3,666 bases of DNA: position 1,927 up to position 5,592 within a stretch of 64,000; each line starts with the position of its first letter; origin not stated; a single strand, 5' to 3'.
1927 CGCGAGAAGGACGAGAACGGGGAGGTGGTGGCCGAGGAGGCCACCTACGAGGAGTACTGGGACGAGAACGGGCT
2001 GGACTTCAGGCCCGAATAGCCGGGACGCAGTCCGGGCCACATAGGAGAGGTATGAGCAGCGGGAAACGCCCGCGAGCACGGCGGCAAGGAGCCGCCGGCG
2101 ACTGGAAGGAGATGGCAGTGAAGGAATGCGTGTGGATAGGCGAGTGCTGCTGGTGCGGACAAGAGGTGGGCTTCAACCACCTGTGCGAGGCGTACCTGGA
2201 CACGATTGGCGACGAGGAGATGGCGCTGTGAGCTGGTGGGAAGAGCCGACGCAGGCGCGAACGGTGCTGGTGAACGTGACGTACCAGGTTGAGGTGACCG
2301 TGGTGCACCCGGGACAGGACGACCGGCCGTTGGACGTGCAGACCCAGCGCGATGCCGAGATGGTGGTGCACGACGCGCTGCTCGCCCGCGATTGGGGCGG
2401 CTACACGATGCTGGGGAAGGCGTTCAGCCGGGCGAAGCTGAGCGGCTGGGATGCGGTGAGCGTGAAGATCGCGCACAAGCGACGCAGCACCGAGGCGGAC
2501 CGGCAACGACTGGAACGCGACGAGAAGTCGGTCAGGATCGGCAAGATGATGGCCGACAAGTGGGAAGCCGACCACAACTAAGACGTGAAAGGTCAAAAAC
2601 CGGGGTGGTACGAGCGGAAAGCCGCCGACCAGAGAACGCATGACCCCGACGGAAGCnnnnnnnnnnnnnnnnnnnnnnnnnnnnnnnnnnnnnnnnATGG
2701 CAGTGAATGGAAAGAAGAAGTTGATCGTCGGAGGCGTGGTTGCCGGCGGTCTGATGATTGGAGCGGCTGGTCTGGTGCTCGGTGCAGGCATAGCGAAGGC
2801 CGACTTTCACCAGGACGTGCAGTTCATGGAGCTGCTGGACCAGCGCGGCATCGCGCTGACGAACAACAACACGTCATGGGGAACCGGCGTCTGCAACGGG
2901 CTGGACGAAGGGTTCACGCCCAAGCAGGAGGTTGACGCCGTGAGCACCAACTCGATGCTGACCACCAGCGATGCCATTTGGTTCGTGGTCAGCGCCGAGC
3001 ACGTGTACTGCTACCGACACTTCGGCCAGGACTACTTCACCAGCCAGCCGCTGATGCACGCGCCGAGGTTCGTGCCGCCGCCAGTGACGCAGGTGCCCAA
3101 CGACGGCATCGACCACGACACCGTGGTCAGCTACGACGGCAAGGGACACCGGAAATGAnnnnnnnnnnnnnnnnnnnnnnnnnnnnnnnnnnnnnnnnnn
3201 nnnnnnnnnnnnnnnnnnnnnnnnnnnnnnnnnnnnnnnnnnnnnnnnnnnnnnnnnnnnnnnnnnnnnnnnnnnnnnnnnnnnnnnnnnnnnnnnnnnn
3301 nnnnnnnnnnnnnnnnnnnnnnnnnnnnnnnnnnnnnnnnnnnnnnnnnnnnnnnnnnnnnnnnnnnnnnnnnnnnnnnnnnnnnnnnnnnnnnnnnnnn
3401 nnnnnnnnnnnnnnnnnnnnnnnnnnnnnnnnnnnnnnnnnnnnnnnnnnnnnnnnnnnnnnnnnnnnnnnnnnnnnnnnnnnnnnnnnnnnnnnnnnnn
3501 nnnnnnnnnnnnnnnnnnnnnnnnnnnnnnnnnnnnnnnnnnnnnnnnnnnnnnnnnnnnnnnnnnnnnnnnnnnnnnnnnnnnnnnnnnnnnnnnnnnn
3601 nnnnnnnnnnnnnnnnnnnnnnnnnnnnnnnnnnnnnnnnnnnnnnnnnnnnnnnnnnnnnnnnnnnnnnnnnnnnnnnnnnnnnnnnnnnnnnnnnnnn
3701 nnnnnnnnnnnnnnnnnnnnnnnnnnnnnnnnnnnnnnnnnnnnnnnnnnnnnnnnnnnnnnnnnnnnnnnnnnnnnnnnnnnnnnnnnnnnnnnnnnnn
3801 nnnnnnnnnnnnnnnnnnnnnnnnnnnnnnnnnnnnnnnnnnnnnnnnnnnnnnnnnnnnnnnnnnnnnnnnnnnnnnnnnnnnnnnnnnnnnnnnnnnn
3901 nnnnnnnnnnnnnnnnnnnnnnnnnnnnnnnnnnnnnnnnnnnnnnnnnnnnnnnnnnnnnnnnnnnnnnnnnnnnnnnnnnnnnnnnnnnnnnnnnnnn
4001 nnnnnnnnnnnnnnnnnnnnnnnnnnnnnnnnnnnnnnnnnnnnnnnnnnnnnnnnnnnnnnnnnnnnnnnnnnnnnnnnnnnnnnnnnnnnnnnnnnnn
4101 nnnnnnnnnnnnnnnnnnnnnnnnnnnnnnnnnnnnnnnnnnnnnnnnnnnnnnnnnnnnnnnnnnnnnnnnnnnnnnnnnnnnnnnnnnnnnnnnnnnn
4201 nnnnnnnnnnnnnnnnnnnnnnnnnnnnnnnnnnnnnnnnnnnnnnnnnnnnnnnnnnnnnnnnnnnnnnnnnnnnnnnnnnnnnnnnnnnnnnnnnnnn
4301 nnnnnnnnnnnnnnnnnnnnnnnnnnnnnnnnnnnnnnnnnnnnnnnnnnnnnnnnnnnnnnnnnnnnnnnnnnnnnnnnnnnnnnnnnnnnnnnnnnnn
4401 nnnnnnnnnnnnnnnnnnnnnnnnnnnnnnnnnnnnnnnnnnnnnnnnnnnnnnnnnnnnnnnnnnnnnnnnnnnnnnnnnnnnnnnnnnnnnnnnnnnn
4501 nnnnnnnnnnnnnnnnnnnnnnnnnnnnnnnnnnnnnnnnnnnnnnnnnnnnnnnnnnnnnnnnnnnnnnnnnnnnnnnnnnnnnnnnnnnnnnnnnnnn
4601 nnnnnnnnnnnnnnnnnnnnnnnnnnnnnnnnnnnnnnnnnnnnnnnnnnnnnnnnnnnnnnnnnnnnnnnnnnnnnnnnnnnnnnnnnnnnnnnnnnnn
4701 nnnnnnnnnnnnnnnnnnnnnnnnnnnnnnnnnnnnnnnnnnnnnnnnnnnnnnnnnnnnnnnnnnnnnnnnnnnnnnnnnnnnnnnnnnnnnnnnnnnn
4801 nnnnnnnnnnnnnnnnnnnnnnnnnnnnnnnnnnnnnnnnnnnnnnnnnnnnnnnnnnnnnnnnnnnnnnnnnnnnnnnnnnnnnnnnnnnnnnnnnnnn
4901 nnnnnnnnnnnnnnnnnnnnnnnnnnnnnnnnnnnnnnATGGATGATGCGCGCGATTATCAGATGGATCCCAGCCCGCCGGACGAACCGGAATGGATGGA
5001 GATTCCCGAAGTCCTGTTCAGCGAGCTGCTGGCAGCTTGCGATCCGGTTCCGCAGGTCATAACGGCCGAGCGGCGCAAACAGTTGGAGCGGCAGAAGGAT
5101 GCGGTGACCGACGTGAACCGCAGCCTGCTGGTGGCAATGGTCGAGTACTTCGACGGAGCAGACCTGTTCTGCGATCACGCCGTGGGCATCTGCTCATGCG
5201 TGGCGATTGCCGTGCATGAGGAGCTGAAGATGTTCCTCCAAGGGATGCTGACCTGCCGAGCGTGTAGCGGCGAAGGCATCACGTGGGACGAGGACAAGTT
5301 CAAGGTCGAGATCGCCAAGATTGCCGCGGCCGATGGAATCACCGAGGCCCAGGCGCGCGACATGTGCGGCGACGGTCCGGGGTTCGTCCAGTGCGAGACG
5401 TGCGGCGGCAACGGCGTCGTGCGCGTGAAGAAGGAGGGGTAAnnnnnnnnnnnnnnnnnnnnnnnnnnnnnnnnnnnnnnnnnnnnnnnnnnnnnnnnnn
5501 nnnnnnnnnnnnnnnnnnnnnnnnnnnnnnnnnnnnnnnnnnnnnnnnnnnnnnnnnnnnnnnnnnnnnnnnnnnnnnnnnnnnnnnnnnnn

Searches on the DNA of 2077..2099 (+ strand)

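Call 108: build_rna_model(alignment_id=A3, structure=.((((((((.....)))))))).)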
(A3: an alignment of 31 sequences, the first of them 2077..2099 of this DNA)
Model R1 built from alignment A3 (31 sequences, 23 columns); structure: as given.
model positions 23; base pairs 8; branch points 0; effective number of sequences 31; information 0.9 bits per position. Calibrated on 0.2 Mb of random sequence (short: E-values are rough).
structure used (alignment columns):
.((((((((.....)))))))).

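Call 109: search_with_rna_model(model_id=R1, source=window, filters=off, max_evalue=10)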
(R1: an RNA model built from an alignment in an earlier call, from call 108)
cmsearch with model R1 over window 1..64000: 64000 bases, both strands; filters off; matches with E-value up to 10: 130.
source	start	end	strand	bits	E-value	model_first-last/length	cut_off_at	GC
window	49231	49253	+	28.5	0.00011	1-23/23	no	0.87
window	10250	10272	+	24.8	0.00098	1-23/23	no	0.78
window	7555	7577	+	24.8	0.001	1-23/23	no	0.83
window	21341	21363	+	24.7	0.001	1-23/23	no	0.83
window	4648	4670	+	24.6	0.0011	1-23/23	no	0.74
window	48886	48908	-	24.6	0.0011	1-23/23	no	0.87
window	11611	11633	+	24.5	0.0012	1-23/23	no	0.74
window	4362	4384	+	24.5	0.0012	1-23/23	no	0.65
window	9710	9732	+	23.6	0.002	1-23/23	no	0.78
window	30125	30147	-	23.6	0.0021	1-23/23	no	0.74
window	3318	3340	+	23.4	0.0022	1-23/23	no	0.74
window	7132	7154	+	23.1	0.0027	1-23/23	no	0.57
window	2077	2099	+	23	0.0028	1-23/23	no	0.83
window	15942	15964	+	22.1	0.005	1-23/23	no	0.74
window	2659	2681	+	21.8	0.0061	1-23/23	no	0.74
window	2077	2099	-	11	3.5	1-23/23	no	0.83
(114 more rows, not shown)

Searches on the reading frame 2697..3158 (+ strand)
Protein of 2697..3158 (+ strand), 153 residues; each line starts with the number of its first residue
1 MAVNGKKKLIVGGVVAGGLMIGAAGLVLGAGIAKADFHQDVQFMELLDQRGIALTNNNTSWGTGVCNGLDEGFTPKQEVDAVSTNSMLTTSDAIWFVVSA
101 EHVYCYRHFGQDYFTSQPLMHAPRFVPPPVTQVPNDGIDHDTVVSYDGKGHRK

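Call 117: search_protein_families(library=pfam, proteins=[window:2697-3158:+], max_evalue=0.01)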
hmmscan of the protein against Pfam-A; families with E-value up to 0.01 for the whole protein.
window:2697-3158:+ (153 aa): 1 family
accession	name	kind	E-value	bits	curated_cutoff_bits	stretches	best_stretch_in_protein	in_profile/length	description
PF05305.19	DUF732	-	2.2e-08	34.8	22.4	1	40-105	2-70/72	Protein of unknown function (DUF732)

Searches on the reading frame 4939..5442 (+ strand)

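Call 117: search_protein_families(library=pfam, proteins=[window:4939-5442:+], max_evalue=0.01)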
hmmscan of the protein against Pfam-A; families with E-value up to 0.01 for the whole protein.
window:4939-5442:+ (167 aa): 1 family
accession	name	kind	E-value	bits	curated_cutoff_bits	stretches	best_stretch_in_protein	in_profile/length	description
PF17302.8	DUF5351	-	0.0034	18.1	27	0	98-113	12-27/29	Family of unknown function (DUF5351)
